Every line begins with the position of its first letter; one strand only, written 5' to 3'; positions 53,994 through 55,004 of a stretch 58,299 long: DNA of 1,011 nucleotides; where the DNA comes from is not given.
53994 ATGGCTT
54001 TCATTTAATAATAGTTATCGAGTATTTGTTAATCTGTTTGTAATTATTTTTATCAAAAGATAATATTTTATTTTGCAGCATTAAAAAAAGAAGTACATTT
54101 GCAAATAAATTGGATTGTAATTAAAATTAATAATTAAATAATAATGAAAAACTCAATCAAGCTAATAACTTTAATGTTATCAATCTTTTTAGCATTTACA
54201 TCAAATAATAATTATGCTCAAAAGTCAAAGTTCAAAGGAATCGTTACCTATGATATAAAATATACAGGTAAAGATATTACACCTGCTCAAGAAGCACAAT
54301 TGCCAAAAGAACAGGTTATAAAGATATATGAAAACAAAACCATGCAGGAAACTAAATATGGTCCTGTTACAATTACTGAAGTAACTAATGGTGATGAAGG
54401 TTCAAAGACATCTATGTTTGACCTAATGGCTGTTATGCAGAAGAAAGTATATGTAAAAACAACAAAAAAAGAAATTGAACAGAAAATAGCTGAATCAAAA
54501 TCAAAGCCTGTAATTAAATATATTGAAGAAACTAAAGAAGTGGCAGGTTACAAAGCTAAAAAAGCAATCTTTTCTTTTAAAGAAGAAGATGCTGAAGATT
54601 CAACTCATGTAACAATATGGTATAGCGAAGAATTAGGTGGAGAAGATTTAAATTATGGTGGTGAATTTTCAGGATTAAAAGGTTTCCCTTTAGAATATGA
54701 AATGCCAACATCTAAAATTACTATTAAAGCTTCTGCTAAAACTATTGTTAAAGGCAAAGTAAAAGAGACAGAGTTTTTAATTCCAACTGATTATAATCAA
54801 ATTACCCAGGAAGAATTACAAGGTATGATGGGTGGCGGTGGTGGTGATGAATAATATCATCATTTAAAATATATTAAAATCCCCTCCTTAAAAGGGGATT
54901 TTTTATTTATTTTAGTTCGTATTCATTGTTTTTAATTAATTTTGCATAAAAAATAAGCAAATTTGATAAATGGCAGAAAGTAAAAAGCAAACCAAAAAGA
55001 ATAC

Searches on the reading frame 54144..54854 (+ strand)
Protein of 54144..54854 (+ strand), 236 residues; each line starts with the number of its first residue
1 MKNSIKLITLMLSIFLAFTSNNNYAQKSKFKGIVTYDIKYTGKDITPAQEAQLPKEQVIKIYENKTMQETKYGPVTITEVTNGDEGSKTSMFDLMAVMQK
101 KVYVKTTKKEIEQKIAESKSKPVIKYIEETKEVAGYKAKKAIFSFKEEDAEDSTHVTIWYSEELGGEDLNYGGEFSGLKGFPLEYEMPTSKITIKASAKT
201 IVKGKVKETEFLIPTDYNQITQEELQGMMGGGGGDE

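Call 19: search_protein_families(library=pfam, proteins=[window:54144-54854:+], max_evalue=0.01)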
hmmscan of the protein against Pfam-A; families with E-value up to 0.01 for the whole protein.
window:54144-54854:+ (236 aa): 0 families

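Call 20: search_protein_families(library=ncbifam, proteins=[window:54144-54854:+], max_evalue=0.01)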
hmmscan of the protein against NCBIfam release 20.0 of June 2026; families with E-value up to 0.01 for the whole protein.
window:54144-54854:+ (236 aa): 1 family
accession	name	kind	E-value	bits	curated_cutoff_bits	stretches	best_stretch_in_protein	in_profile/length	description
TIGR01200.1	GLPGLI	subfamily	2.3e-11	43.9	50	1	9-228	6-224/229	GLPGLI family protein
